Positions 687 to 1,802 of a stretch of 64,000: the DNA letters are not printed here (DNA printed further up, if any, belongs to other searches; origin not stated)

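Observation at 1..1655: Aconitase-X large and small subunit pair, with the small subunit fused to a Nudix hydrolase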

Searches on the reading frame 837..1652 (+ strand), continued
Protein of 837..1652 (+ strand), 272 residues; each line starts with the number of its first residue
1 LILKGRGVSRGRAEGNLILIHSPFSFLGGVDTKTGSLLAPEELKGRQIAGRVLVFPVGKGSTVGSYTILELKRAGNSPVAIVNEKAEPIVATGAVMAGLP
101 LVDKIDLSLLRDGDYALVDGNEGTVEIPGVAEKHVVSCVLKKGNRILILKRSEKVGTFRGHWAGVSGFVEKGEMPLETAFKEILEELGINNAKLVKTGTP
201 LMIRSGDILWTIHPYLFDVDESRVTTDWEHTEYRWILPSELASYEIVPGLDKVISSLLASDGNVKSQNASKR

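Call 21: search_protein_families(library=pfam, proteins=[P0149, P0166, P0182, P0206, P0215, P0250, P0241, P0139, P0184, P0266], max_evalue=0.01)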
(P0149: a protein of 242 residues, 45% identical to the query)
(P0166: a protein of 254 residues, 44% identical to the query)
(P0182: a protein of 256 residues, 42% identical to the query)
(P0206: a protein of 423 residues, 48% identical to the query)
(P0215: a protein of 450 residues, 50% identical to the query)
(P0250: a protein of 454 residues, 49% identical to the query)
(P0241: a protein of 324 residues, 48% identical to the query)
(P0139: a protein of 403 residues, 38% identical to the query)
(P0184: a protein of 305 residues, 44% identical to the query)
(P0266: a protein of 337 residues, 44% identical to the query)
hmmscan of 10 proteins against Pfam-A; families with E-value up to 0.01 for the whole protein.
P0149 (242 aa): 1 family
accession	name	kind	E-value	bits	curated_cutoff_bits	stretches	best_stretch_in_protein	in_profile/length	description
PF00293.34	NUDIX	-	8.9e-16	58.5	21.1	1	119-227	7-122/134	NUDIX domain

P0166 (254 aa): 1 family
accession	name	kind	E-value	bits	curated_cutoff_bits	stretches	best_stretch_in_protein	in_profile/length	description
PF00293.34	NUDIX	-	2.3e-12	47.5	21.1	1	116-232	4-124/134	NUDIX domain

P0182 (256 aa): 1 family
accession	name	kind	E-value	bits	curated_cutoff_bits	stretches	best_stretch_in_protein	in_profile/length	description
PF00293.34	NUDIX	-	8.4e-10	39.2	21.1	1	117-232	5-125/134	NUDIX domain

P0206 (423 aa): 3 families
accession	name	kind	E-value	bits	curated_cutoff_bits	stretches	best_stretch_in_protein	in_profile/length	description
PF01008.23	IF-2B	-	1.2e-38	133.4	22.4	1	151-375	3-221/280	Initiation factor 2 subunit family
PF00293.34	NUDIX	-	2.1e-15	57.4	21.1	1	5-119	4-119/134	NUDIX domain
PF14815.12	NUDIX_4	-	0.00023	21.3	35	1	10-121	4-102/113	NUDIX domain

P0215 (450 aa): 2 families
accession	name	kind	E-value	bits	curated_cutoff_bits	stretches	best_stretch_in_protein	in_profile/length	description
PF01008.23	IF-2B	-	5.5e-59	200.1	22.4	1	160-427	3-274/280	Initiation factor 2 subunit family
PF00293.34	NUDIX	-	1.4e-10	41.7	21.1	1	12-121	12-122/134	NUDIX domain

P0250 (454 aa): 2 families
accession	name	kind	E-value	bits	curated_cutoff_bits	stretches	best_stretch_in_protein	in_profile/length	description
PF01008.23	IF-2B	-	9.1e-58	196.1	22.4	1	163-432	3-274/280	Initiation factor 2 subunit family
PF00293.34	NUDIX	-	9.1e-13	48.8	21.1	1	8-126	3-124/134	NUDIX domain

P0241 (324 aa): 2 families
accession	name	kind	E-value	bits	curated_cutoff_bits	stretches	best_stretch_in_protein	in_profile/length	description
PF01008.23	IF-2B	-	1e-13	51.6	22.4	1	158-293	2-136/280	Initiation factor 2 subunit family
PF00293.34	NUDIX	-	8.4e-12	45.7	21.1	1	11-131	11-133/134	NUDIX domain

P0139 (403 aa): 3 families
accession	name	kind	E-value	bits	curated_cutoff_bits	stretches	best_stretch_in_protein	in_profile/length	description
PF00293.34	NUDIX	-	3.5e-57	192.6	21.1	3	10-128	3-127/134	NUDIX domain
PF14815.12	NUDIX_4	-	8.6e-17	61.4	35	3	277-394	4-111/113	NUDIX domain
PF22327.2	Nudt16-like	-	3.3e-08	34.1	27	0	174-208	40-75/161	U8 snoRNA-decapping enzyme-like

P0184 (305 aa): 2 families
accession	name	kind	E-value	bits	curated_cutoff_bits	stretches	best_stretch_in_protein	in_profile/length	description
PF00293.34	NUDIX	-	3.3e-14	53.5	21.1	1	176-295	4-129/134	NUDIX domain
PF14815.12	NUDIX_4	-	0.0029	17.8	35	0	180-300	4-110/113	NUDIX domain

P0266 (337 aa): 2 families
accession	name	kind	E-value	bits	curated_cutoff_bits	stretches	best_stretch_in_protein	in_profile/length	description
PF01989.23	AcnX_swivel_put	-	1.3e-33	115.1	27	1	24-103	1-80/80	Aconitase X swivel domain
PF01937.24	ARMT1-like_dom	-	7.1e-10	39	25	1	151-329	2-152/311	Damage-control phosphatase ARMT1-like domain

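Call 24: list_cluster_members(proteins=[P0215, P0250, P0206, P0163, P0149, P0166, P0182, P0266, P0172, P0142])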
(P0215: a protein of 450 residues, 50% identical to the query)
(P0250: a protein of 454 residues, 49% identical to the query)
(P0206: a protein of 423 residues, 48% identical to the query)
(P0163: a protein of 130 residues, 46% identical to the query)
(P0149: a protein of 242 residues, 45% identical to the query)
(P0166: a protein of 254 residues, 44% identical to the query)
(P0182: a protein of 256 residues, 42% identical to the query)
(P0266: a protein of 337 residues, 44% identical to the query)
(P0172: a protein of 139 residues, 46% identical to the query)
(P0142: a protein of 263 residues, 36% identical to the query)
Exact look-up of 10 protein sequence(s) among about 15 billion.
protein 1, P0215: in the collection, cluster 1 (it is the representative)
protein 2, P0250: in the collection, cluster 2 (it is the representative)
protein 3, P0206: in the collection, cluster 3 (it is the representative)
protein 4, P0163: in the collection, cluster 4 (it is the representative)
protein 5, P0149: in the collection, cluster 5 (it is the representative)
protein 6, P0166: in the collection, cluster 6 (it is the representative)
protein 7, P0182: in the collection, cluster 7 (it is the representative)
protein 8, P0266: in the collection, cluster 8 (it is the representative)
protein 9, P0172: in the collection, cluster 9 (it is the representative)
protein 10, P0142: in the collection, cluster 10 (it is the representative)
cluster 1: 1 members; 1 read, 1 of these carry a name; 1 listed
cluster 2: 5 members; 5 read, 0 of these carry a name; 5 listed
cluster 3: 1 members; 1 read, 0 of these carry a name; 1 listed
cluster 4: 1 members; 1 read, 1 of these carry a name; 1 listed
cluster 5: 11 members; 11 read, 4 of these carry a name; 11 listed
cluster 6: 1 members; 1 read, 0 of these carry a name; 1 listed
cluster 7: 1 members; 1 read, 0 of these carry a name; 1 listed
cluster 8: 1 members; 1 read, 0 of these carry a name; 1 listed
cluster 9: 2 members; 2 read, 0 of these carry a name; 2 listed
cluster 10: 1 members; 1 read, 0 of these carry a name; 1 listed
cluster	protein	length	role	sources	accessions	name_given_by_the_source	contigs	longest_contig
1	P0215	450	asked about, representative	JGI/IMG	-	eIF-2B alpha/beta/delta-like uncharacterized protein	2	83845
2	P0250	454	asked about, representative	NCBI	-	-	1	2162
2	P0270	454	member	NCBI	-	-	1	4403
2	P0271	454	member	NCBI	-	-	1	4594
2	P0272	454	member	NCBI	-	-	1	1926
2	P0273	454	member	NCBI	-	-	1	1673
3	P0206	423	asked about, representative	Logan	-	-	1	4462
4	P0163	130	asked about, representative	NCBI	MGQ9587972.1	MAG: NUDIX domain-containing protein [Thermoplasmata archaeon]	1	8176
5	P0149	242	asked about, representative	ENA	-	-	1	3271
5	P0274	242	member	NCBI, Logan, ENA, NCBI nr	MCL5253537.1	MAG: NUDIX pyrophosphatase [Candidatus Thermoplasmatota archaeon] | NUDIX pyrophosphatase [Candidatus Thermoplasmatota archaeon]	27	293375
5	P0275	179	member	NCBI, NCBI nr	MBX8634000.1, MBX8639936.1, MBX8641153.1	MAG: NUDIX pyrophosphatase [Thermoplasmata archaeon] | NUDIX pyrophosphatase [Candidatus Sysuiplasma jiujiangense]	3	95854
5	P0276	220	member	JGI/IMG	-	8-oxo-dGTP pyrophosphatase MutT (NUDIX family)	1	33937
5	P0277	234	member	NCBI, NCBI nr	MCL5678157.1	MAG: NUDIX pyrophosphatase [Candidatus Thermoplasmatota archaeon] | NUDIX pyrophosphatase [Candidatus Thermoplasmatota archaeon]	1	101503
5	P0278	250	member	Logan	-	-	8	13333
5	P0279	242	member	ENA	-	-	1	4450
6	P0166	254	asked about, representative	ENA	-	-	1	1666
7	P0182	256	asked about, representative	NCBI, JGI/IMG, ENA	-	-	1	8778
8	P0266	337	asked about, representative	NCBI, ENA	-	-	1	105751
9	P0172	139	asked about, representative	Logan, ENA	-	-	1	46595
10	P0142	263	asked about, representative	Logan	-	-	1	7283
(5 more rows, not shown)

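Call 25: find_encoding_contigs(protein=P0085, flank=10000, max_places=2)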
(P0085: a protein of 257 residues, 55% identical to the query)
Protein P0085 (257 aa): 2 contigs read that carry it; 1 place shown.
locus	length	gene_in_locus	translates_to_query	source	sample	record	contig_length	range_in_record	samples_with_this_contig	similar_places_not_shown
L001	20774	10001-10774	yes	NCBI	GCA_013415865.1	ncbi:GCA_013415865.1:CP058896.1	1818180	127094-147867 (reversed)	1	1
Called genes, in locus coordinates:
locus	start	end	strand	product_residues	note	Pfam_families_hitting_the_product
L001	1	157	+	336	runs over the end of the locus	PF01545:Cation_efflux, PF16916:ZT_dimer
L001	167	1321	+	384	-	PF00083:Sugar_tr, PF07690:MFS_1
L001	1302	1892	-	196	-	PF02223:Thymidylate_kin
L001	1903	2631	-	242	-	-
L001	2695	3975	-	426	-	PF02308:MgtC, PF13194:DUF4010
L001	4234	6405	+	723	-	PF03030:H_PPase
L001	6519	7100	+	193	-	PF03876:SHS2_Rpb7-N, PF00575:S1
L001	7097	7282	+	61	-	PF02132:RecR_ZnF (weak), PF06093:Spt4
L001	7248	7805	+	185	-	PF04019:DUF359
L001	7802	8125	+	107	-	PF01282:Ribosomal_S24e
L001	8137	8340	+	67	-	PF01599:Ribosomal_S27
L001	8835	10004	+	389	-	PF04412:AcnX, PF28403:AcnX_2nd, PF28406:AcnX_3rd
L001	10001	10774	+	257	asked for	PF01989:AcnX_swivel_put, PF00293:NUDIX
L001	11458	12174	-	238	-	PF01844:HNH, PF14279:HNH_5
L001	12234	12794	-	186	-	PF05763:DUF835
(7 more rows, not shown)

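Call 26: find_encoding_contigs(protein=P0003, flank=10000, max_places=2)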
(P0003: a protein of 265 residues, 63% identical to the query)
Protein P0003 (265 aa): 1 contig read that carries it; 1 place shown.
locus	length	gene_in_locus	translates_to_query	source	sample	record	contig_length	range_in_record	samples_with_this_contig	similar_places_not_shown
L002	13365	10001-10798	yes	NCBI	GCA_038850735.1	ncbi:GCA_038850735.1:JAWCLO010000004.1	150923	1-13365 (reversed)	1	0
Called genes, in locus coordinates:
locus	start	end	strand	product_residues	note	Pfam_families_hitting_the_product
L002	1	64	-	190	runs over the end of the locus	PF01712:dNK (faint), PF02223:Thymidylate_kin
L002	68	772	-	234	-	-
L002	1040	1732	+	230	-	-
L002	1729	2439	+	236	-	PF06745:ATPase, PF23442:DUF7125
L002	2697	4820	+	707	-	PF03030:H_PPase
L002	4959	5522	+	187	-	PF03876:SHS2_Rpb7-N, PF00575:S1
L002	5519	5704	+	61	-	PF06093:Spt4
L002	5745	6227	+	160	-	PF04019:DUF359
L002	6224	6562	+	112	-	PF01282:Ribosomal_S24e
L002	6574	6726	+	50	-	PF01599:Ribosomal_S27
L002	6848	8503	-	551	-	-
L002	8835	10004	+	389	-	PF04412:AcnX, PF28403:AcnX_2nd, PF28406:AcnX_3rd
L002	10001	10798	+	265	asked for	PF01989:AcnX_swivel_put, PF00293:NUDIX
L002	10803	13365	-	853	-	PF00133:tRNA-synt_1, PF01921:tRNA-synt_1f (weak), PF09334:tRNA-synt_1g, PF08264:Anticodon_1, PF19302:DUF5915, PF14520:HHH_5, PF00633:HHH (weak), PF05763:DUF835, +4 more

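Call 27: find_encoding_contigs(protein=P0274, flank=8000, max_places=3)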
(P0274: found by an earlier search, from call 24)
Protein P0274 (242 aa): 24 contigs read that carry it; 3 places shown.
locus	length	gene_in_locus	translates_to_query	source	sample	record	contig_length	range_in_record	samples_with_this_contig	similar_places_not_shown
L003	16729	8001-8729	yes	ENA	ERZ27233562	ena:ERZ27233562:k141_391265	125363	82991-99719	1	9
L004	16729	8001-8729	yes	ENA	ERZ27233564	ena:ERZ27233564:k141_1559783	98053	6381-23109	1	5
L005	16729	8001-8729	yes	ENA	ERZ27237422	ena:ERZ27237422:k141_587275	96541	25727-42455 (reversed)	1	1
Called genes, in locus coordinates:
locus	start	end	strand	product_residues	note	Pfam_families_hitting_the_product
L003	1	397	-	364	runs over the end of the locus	PF01300:Sua5_yciO_yrdC, PF03481:Sua5_C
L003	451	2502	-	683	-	PF03030:H_PPase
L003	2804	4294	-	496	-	PF13620:CarboxypepD_reg, PF13715:CarbopepD_reg_2 (weak)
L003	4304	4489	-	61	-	-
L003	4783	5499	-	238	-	-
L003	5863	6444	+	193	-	PF03876:SHS2_Rpb7-N (weak), PF00575:S1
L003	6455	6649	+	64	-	PF06093:Spt4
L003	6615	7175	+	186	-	PF04019:DUF359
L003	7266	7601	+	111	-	PF01282:Ribosomal_S24e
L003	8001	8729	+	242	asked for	PF00293:NUDIX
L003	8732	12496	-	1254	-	PF00133:tRNA-synt_1, PF09334:tRNA-synt_1g (faint), PF08264:Anticodon_1, PF19302:DUF5915, PF05763:DUF835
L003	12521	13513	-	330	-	PF00752:XPG_N, PF00867:XPG_I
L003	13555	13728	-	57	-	-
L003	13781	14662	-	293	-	PF23435:DUF7121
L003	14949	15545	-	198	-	-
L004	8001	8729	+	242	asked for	PF00293:NUDIX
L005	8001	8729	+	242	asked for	PF00293:NUDIX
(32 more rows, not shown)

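Call 28: find_encoding_contigs(protein=P0215, flank=8000, max_places=2)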
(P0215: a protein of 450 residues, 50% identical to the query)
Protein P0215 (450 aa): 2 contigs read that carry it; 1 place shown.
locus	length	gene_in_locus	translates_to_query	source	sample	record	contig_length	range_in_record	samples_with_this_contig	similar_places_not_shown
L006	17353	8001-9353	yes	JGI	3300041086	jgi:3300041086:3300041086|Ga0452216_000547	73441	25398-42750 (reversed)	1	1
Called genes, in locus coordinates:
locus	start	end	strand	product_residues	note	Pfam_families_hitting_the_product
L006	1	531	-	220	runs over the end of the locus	PF02163:Peptidase_M50 (weak)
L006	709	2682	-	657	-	PF00270:DEAD, PF04851:ResIII (weak), PF22590:Cas3-like_C_2 (faint), PF21210:RNA_helicase_helical, PF00271:Helicase_C, PF02732:ERCC4, PF12826:HHH_2 (weak), PF14520:HHH_5 (weak)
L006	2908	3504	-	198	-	PF02223:Thymidylate_kin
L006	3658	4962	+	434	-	PF01966:HD (weak), PF19276:HD_assoc_2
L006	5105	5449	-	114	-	-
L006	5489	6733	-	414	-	PF16575:CLP1_P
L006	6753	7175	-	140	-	PF00293:NUDIX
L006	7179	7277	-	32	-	-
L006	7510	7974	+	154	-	PF01980:TrmO_N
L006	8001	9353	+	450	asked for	PF00293:NUDIX, PF01008:IF-2B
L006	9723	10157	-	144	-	PF01894:YjbQ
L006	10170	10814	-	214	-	-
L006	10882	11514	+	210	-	-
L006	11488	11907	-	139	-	-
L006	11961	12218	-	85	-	-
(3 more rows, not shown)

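Call 33: search_solved_structures(query=window:837-1652:+, show_alignments=2)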
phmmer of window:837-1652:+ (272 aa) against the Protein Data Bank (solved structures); distinct sequences matched with E-value up to 0.001: 14.
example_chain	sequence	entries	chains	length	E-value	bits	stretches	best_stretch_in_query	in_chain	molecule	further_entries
7cnr_B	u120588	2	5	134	1.2e-32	116.4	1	3-127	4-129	UPF0107 protein TK1248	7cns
2hi6_A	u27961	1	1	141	8e-32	113.7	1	6-130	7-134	UPF0107 protein AF0055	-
7cnp_A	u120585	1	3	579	1.9e-10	43.6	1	5-104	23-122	cis-3-hydroxy-L-proline dehydratase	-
7d2r_A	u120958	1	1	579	2e-10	43.6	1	5-104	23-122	cis-3-hydroxy-L-proline dehydratase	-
7cnq_A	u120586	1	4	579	5.1e-10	42.2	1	5-104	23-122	cis-3-hydroxy-L-proline dehydratase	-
5cfi_A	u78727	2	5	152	1.8e-06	30.6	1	159-250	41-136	BIS(5'-nucleosyl)-tetraphosphatase (Diadenosine tetraphosphatase), putative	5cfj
3ees_A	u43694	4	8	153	1.6e-05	27.5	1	135-253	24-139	Probable pyrophosphohydrolase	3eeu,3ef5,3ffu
3hhj_A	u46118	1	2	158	1.6e-05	27.4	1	135-257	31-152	Mutator mutT protein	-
3oga_A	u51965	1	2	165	1.8e-05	27.3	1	132-246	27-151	Nucleoside triphosphatase nudI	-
8dp9_A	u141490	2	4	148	2.9e-05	26.7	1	122-243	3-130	AvrM14-B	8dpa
3n77_A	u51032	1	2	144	5.4e-05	25.7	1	134-246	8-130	Nucleoside triphosphatase nudI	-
8dp8_B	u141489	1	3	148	7e-05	25.4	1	122-243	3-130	AvrM14-A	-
6dt3_A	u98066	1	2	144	0.00029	23.4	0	134-246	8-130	Nucleoside triphosphatase NudI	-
3u53_A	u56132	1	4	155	0.00077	22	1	160-239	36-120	Bis(5'-nucleosyl)-tetraphosphatase [asymmetrical]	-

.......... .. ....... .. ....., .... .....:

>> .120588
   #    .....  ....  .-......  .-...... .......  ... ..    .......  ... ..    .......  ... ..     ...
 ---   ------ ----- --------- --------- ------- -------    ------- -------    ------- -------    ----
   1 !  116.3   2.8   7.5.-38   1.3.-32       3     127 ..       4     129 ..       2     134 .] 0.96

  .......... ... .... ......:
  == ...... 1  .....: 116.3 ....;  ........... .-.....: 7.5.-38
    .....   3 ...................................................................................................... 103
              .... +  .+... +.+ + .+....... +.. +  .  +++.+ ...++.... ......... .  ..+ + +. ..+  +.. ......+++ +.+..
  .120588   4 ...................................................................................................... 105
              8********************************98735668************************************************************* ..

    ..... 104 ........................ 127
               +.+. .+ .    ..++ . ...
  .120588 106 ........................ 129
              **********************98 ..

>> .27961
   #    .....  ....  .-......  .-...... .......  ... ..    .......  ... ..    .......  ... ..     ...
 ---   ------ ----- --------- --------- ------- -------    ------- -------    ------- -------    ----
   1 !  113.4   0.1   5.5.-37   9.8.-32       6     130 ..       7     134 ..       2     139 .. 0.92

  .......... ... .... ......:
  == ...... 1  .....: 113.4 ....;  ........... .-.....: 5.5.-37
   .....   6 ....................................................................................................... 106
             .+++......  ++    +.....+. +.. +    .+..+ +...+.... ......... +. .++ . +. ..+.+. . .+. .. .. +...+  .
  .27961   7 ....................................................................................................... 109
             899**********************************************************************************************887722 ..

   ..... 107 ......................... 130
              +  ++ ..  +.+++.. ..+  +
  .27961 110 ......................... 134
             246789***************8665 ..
